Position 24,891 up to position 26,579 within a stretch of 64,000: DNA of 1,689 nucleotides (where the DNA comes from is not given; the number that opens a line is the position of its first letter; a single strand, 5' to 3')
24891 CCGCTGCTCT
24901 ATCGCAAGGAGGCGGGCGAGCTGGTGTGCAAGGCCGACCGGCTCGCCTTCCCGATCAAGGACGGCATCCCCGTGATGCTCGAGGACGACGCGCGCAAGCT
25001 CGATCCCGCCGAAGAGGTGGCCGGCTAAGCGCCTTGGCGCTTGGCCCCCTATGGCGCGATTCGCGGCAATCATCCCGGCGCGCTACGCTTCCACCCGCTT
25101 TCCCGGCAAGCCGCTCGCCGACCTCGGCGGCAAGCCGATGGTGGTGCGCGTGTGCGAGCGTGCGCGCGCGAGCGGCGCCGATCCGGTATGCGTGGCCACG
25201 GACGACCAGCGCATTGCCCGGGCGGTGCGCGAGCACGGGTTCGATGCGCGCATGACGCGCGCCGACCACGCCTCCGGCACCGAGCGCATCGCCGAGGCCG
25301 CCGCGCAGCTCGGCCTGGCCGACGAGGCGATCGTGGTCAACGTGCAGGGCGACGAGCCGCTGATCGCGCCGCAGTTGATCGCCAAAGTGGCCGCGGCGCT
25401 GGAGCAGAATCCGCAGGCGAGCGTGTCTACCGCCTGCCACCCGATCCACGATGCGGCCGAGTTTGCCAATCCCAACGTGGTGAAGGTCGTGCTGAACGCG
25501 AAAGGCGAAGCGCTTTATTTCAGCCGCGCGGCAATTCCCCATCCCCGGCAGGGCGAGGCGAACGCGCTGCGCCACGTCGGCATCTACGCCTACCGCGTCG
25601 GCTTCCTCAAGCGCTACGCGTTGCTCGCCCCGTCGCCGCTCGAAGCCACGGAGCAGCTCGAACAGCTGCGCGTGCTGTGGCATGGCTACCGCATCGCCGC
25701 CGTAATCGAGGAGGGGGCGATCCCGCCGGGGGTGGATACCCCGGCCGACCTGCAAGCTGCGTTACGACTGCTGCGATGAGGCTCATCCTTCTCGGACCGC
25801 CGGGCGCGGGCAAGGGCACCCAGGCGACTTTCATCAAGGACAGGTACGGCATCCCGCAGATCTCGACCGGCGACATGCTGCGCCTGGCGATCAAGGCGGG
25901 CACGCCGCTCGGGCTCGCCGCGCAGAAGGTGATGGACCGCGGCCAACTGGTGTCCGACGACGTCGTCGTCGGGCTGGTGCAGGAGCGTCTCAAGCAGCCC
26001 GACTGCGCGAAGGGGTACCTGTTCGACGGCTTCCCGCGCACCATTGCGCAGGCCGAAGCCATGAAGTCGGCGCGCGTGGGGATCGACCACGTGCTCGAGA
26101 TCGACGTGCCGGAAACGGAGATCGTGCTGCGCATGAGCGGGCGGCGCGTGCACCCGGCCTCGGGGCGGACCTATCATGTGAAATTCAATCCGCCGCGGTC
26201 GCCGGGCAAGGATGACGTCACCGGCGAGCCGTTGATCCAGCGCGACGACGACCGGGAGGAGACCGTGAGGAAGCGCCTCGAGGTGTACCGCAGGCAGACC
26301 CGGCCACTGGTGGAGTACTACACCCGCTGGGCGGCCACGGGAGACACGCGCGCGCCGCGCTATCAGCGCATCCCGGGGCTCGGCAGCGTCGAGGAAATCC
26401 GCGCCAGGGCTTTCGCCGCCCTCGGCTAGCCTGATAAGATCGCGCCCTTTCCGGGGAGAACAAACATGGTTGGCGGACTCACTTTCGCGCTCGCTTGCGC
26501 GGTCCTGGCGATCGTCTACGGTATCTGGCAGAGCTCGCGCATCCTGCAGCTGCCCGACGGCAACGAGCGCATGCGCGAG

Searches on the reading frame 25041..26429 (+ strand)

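Call 9: search_protein_families(library=pfam, proteins=[window:25041-26429:+])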
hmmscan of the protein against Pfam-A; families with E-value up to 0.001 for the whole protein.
window:25041-26429:+ (462 aa): 3 families
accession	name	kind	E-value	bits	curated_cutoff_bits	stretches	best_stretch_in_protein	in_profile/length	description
PF00406.28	ADK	-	5.3e-54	182.9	26.8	1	250-430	1-149/151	Adenylate kinase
PF13207.12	AAA_17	-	1.3e-22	81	27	1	251-369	1-123/136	AAA domain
PF05191.20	ADK_lid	-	2.1e-17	63.2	26.6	1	368-403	1-36/36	Adenylate kinase, active site lid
